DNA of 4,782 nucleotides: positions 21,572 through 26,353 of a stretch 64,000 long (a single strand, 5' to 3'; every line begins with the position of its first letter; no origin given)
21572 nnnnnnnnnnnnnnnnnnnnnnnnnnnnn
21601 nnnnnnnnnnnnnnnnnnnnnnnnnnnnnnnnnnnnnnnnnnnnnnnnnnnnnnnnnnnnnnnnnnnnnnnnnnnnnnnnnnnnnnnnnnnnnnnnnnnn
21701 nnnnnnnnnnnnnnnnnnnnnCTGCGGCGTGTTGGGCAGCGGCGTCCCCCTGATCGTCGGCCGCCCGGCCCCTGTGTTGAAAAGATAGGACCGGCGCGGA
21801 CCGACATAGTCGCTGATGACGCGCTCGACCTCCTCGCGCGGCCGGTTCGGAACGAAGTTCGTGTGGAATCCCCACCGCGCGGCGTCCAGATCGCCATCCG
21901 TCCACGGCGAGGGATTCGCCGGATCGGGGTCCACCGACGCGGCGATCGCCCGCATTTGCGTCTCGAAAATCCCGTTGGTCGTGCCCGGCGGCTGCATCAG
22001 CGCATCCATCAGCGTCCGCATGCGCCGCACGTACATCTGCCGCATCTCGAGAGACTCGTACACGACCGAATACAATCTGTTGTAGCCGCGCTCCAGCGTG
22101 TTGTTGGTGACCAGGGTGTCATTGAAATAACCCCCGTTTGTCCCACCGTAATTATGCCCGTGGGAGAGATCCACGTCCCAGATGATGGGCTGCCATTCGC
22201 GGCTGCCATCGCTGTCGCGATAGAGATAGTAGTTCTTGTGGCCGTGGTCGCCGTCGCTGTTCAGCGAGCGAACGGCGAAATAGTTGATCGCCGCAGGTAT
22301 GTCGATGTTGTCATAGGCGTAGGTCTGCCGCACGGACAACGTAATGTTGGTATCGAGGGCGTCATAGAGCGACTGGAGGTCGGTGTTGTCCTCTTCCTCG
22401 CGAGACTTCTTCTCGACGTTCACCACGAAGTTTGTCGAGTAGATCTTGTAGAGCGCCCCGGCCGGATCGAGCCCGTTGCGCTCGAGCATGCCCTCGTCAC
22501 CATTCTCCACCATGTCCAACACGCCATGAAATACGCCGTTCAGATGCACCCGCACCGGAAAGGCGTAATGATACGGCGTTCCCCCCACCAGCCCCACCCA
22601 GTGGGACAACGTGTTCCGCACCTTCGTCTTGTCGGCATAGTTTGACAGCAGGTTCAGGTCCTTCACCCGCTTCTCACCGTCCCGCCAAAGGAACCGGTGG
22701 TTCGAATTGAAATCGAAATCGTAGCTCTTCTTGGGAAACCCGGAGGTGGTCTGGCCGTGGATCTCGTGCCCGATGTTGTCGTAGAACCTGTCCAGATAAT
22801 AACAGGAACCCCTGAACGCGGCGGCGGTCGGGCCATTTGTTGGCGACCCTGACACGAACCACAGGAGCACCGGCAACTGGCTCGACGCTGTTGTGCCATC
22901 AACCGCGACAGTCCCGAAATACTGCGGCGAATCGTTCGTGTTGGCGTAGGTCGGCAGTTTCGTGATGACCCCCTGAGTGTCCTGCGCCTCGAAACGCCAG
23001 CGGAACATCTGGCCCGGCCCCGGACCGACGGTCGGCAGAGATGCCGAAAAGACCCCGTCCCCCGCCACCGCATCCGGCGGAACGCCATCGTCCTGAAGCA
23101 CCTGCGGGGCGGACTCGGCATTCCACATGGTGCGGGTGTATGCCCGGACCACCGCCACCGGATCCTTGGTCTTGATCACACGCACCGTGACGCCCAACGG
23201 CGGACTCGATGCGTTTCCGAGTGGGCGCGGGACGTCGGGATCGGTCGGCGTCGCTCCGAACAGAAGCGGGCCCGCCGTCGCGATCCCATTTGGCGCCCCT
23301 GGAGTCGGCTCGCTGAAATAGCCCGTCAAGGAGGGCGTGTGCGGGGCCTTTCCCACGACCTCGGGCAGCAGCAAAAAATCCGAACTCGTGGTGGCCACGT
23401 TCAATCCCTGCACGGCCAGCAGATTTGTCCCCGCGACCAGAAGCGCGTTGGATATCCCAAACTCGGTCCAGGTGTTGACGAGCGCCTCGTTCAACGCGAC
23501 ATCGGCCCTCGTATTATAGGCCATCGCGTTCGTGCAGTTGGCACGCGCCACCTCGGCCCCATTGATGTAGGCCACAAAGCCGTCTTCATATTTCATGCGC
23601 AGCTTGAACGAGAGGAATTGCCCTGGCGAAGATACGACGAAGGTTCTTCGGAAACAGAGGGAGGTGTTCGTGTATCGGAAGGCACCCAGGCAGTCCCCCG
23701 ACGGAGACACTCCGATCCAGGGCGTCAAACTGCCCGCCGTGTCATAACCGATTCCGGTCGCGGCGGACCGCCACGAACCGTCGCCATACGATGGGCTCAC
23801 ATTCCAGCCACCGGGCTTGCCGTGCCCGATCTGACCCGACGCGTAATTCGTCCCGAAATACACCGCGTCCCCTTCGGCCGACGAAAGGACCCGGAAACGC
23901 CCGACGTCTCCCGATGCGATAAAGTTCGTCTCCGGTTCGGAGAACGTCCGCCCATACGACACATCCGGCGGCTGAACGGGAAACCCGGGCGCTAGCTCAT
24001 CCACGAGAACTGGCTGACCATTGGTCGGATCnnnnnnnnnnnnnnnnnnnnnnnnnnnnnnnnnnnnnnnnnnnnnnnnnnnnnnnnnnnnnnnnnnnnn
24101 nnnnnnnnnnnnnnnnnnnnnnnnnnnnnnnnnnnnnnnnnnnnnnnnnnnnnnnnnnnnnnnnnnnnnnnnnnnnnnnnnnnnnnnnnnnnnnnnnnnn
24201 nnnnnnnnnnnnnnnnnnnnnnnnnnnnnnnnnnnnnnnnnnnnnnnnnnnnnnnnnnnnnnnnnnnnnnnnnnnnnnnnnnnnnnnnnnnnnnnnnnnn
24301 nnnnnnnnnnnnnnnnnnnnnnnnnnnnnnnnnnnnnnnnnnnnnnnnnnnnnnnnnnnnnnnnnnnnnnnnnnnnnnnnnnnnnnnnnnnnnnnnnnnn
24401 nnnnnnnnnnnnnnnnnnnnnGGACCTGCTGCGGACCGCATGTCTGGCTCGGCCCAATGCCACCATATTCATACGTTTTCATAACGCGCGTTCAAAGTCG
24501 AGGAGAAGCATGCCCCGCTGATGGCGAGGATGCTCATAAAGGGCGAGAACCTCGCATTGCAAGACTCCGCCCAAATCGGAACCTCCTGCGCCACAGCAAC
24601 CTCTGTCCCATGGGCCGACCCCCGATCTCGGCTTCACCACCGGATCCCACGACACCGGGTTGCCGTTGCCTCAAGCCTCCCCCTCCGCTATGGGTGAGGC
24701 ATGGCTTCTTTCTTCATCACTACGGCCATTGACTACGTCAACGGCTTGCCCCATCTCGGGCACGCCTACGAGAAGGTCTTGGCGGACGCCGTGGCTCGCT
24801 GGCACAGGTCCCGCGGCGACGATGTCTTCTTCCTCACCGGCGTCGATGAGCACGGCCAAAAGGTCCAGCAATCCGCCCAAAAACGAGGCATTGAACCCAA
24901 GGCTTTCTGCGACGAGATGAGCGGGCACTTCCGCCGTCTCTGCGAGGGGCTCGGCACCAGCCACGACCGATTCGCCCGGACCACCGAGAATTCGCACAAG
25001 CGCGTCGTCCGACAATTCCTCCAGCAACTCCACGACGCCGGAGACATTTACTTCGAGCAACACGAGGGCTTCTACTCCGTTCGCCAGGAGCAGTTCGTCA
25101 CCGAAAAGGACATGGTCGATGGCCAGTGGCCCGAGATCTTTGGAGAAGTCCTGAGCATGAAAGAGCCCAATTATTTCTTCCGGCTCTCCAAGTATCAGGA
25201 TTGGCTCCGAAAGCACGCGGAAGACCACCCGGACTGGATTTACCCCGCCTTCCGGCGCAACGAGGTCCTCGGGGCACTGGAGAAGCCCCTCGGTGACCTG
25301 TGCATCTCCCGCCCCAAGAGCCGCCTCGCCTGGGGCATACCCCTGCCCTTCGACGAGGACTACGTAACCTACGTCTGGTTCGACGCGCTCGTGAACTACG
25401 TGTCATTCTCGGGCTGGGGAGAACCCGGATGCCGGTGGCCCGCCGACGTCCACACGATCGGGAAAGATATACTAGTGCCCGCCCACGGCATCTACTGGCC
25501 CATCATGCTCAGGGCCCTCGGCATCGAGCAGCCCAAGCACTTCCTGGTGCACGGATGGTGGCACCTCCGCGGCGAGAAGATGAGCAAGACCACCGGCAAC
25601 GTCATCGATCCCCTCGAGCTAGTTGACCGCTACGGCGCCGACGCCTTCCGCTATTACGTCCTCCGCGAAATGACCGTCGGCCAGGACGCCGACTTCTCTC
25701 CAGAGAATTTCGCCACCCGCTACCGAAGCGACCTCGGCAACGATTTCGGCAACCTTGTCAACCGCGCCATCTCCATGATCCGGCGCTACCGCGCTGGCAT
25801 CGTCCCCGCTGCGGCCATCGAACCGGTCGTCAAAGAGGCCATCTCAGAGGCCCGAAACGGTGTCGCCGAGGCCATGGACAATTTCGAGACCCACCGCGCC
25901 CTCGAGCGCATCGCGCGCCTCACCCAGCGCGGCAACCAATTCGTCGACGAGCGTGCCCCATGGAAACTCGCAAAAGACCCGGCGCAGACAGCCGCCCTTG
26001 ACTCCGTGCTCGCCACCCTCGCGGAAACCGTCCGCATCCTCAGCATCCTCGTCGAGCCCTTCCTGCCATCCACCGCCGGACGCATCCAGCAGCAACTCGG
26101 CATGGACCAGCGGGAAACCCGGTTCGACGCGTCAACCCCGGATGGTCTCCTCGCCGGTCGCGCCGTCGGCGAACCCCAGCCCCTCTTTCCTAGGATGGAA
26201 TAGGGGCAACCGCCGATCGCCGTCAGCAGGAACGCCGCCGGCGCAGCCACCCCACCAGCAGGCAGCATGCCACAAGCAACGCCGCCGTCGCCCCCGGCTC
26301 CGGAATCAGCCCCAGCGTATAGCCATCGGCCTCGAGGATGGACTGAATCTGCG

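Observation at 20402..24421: Large secreted CotH-kinase-family protein bracketed by two lamin-tail domains, convergent on the heme-propeller operon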

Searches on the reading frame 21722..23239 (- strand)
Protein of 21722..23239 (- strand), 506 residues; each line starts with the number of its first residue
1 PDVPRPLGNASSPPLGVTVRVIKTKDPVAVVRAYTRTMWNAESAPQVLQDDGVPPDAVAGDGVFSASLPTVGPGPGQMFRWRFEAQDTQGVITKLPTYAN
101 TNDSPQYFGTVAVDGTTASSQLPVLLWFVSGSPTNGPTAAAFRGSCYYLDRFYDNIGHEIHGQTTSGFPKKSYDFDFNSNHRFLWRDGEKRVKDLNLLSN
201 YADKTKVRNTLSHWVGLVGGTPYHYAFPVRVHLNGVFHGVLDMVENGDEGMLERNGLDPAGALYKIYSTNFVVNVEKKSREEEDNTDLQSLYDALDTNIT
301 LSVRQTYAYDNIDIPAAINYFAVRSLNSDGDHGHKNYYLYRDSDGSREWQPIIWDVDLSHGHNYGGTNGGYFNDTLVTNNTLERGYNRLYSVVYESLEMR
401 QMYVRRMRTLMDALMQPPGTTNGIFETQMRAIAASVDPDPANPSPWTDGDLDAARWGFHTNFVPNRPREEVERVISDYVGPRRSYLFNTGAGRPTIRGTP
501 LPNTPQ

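Call 42: predict_structure(alignment_id=A2)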
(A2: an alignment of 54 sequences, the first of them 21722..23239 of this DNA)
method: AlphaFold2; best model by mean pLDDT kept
length: 506 residues; sequences in the alignment: 54
mean_pLDDT: 91.4   pTM: 0.90
mean pLDDT of the five models: 91.4, 91.2, 91.1, 90.0, 89.9
residues with pLDDT >= 90: 391; 70-90: 94; 50-70: 19; < 50: 2
segments of 3 or more residues with pLDDT < 50: none
pLDDT, mean of each block of 10 residues (from residue 1): 88 96 93 97 97 95 97 96 96 91 91 92 96 89 93 93 74 88 90 90 86 95 94 96 93 94 94 94 96 96 97 97 90 88 96 89 63 82 86 95 96 95 95 89 74 88 88 95 95 93 89
secondary structure, 60 per line:
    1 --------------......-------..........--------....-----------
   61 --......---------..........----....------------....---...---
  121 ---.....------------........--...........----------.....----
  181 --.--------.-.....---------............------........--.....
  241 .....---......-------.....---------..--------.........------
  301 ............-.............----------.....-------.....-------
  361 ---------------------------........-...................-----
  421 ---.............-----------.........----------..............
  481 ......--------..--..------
elements in order: E15-20 E28-37 E46-49 E63-68 E78-87 E92-95 E108-111 E124-128 E141-148 E151-161 E172-176 E194-198 H208-219 E226-233 E236-245 H249-254 E262-266 H286-294 H301-311 H314-326 E337-341 E349-353 H388-395 H397-415 H424-436 H448-456 H467-486

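Call 44: fold_search(model_id=the predicted structure, library=pdb)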
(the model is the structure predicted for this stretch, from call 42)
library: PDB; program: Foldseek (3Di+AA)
matches with E <= 10: 1222; with E <= 0.001: 2
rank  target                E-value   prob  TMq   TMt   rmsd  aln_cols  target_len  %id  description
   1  5jda                  1.1e-18  1.00  0.57  0.78   3.8       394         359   19  Bacillus cereus CotH kinase plus Mg2+/AMP (released 2016-05-18)
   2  5jd9                  1.7e-18  1.00  0.57  0.78   3.8       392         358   19  Bacillus cereus CotH kinase (released 2016-05-18)
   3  3akk_A                1.5e-03  0.97  0.25  0.37  11.4       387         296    9  Crystal structure of A Helicobacter pylori proinflammatory kinase CtkA (released 2010-12-01)
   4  6i0x_B                2.9e-03  1.00  0.16  0.19   4.5       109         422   15  Porphyromonas gingivalis peptidylarginine deminase (PPAD) mutant G231N/E232T/N235D in complex with Cl-amidine. (released 2019-01-23)
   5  4yt9                  3.1e-03  1.00  0.16  0.19   4.6       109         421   15  Crystal structure of Porphyromonas gingivalis peptidylarginine deiminase (PPAD) substrate-unbound. (released 2015-07-15)
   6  6i0x_A                3.6e-03  1.00  0.16  0.19   4.4       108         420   15  Porphyromonas gingivalis peptidylarginine deminase (PPAD) mutant G231N/E232T/N235D in complex with Cl-amidine. (released 2019-01-23)
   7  5ak8                  3.8e-03  1.00  0.16  0.19   4.3       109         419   15  Structure of C351A mutant of Porphyromonas gingivalis peptidylarginine deiminase (released 2015-07-22)
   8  3tpb                  3.8e-03  0.92  0.25  0.30  12.7       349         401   11  Structure of HipA(S150A) (released 2012-10-03)
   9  4ytb                  4.1e-03  1.00  0.16  0.19   4.4       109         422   15  Crystal structure of Porphyromonas gingivalis peptidylarginine deiminase (PPAD) in complex with dipeptide Asp-Gln. (released 2015-07-01)
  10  4pla                  4.5e-03  0.82  0.18  0.19  12.4       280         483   10  Crystal structure of phosphatidyl inositol 4-kinase II alpha in complex with ATP (released 2014-09-10)
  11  3uto_A                4.5e-03  0.28  0.16  0.15  24.6       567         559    9  Twitchin kinase region from C.elegans (Fn31-NL-kin-CRD-Ig26) (released 2012-08-08)
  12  3uto_B                5.3e-03  0.23  0.15  0.14  24.6       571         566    9  Twitchin kinase region from C.elegans (Fn31-NL-kin-CRD-Ig26) (released 2012-08-08)
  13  5ak7                  5.6e-03  1.00  0.16  0.19   5.0       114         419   14  Structure of wt Porphyromonas gingivalis peptidylarginine deiminase (released 2015-07-22)
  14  3akk_D                6.3e-03  0.91  0.24  0.36  10.2       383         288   10  Crystal structure of A Helicobacter pylori proinflammatory kinase CtkA (released 2010-12-01)
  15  4hnd_B                6.6e-03  0.66  0.20  0.27  15.9       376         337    9  Crystal structure of the catalytic domain of Selenomethionine substituted human PI4KIIalpha in complex with ADP (released 2014-04-09)
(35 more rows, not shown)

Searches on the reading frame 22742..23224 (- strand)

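Call 13: search_protein_families(library=pfam, proteins=[window:22742-23224:-], max_evalue=1)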
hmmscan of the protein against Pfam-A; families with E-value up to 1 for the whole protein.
seq(161 aa): 1 family
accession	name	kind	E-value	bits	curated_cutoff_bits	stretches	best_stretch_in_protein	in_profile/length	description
PF07107.17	WI12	-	0.19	12.4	27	1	72-116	37-81/104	Wound-induced protein WI12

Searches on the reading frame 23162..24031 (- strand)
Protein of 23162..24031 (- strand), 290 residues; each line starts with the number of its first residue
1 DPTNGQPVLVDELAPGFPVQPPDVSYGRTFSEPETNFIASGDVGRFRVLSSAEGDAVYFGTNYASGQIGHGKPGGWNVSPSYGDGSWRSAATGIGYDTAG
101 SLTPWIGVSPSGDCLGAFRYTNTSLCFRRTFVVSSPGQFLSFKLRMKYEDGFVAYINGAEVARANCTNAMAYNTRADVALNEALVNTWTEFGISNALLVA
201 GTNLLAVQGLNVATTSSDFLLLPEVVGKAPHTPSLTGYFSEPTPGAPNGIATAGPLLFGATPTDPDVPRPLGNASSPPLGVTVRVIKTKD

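Call 13: search_protein_families(library=pfam, proteins=[window:23162-24031:-], max_evalue=1)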
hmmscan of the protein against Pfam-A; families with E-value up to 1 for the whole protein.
seq(290 aa): 0 families

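Call 45: predict_structure(alignment_id=A3)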
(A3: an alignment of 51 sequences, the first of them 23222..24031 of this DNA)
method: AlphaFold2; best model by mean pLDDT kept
length: 270 residues; sequences in the alignment: 51
mean_pLDDT: 85.3   pTM: 0.76
mean pLDDT of the five models: 85.3, 85.3, 84.6, 84.6, 83.8
residues with pLDDT >= 90: 185; 70-90: 13; 50-70: 49; < 50: 23
segments of 3 or more residues with pLDDT < 50: 11-17, 258-262, 268-270
pLDDT, mean of each block of 10 residues (from residue 1): 54 47 61 91 98 98 97 98 97 95 95 98 98 95 96 98 96 94 81 97 98 96 96 68 61 55 46
secondary structure, 60 per line:
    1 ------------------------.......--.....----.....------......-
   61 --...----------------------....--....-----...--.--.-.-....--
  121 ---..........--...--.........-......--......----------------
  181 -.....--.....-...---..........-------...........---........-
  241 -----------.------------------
elements in order: E25-31 E34-38 E43-47 H54-59 E88-91 E94-97 H115-118 E124-133 E141-149 E151-156 E159-164 H182-186 E189-193 E201-210 E218-228 E232-239

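Call 47: fold_search(model_id=the predicted structure, library=pdb)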
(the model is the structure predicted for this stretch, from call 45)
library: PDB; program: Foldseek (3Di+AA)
matches with E <= 10: 1413; with E <= 0.001: 92
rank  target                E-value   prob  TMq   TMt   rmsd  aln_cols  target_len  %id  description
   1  1yq2_A                1.8e-06  1.00  0.38  0.12   9.1       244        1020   18  beta-galactosidase from Arthrobacter sp. C2-2 (isoenzyme C2-2-1) (released 2005-10-04)
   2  5n6u_A                3.6e-05  1.00  0.32  0.12   7.1       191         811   14  Crystal structure of Beta-D-Mannosidase from Dictyoglomus thermophilum. (released 2017-04-12)
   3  6d8k_A                5.3e-05  1.00  0.33  0.17   8.3       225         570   13  Bacteroides multiple species beta-glucuronidase (released 2018-10-17)
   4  6b6l_B                6.6e-05  1.00  0.38  0.16   6.1       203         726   13  The crystal structure of glycosyl hydrolase family 2 (GH2) member from Bacteroides cellulosilyticus DSM 14838 (released 2017-10-11)
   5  6u7j_A                8.2e-05  1.00  0.36  0.18   8.3       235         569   14  Uncultured Clostridium sp. Beta-glucuronidase (released 2019-10-30)
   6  6d8k_D                8.7e-05  1.00  0.31  0.24  10.1       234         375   14  Bacteroides multiple species beta-glucuronidase (released 2018-10-17)
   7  3w5m                  9.2e-05  1.00  0.26  0.08  15.3       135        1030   18  Crystal Structure of Streptomyces avermitilis alpha-L-rhamnosidase (released 2013-03-20)
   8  3bga_A                9.7e-05  1.00  0.33  0.11   8.3       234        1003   13  Crystal structure of beta-galactosidase from Bacteroides thetaiotaomicron VPI-5482 (released 2007-12-11)
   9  6d8k_C                1.1e-04  1.00  0.30  0.16   8.3       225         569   14  Bacteroides multiple species beta-glucuronidase (released 2018-10-17)
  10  3w5n                  1.1e-04  1.00  0.26  0.08  17.1       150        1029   17  Crystal Structure of Streptomyces avermitilis alpha-L-rhamnosidase complexed with L-rhamnose (released 2013-03-20)
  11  3gm8                  1.1e-04  1.00  0.30  0.12   8.7       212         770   13  Crystal structure of a beta-glycosidase from Bacteroides vulgatus (released 2009-03-31)
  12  6u7j_B                1.3e-04  1.00  0.35  0.18   9.3       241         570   13  Uncultured Clostridium sp. Beta-glucuronidase (released 2019-10-30)
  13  4ypj_A                1.3e-04  1.00  0.32  0.13   6.8       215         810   16  X-ray Structure of The Mutant of Glycoside Hydrolase (released 2015-04-29)
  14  3ob8_A                1.4e-04  1.00  0.34  0.11  10.5       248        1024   14  Structure of the beta-galactosidase from Kluyveromyces lactis in complex with galactose (released 2011-08-17)
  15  6d89_B                1.8e-04  1.00  0.39  0.20   6.2       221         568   14  Bacteroides uniformis beta-glucuronidase 1 with N-terminal loop deletion (released 2018-10-17)
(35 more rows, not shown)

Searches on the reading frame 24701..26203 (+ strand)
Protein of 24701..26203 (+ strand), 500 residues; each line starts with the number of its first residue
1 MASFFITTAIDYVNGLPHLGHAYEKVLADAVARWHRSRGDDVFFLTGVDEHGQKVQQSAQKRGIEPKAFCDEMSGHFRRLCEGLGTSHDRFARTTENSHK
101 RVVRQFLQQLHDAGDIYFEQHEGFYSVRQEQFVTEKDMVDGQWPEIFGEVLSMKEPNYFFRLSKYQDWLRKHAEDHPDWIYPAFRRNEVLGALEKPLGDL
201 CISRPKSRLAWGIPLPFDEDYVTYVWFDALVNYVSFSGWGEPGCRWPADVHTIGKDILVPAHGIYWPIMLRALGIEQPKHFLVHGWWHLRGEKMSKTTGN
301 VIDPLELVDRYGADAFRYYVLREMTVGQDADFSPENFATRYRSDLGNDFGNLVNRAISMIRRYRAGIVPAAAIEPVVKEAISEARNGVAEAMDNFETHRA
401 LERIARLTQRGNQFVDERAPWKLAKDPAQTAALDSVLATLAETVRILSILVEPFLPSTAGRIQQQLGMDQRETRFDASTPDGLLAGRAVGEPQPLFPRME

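Call 10: search_protein_families(library=pfam, proteins=[window:24701-26203:+], max_evalue=0.01)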
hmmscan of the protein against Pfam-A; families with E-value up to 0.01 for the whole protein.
window:24701-26203:+ (500 aa): 6 families
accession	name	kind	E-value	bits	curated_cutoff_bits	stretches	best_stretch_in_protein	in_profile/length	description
PF09334.17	tRNA-synt_1g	-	4.5e-92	309.3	20.1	2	152-356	177-390/391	tRNA synthetases class I (M)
PF00133.28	tRNA-synt_1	-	8.4e-28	97.7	22.7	2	3-217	24-245/414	tRNA synthetases class I (I, L, M and V)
PF01406.26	tRNA-synt_1e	-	6.8e-16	58.9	27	2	249-323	209-283/301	tRNA synthetases class I (C) catalytic domain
PF19303.5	Anticodon_3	-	5.6e-11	43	23.5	1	379-498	16-134/152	Anticodon binding domain of methionyl tRNA ligase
PF01921.24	tRNA-synt_1f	-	3.2e-06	26.7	27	1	249-323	236-312/360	tRNA synthetases class I (K)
PF08264.19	Anticodon_1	-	0.00021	21.6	25.1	1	382-467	9-94/148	Anticodon-binding domain of tRNA ligase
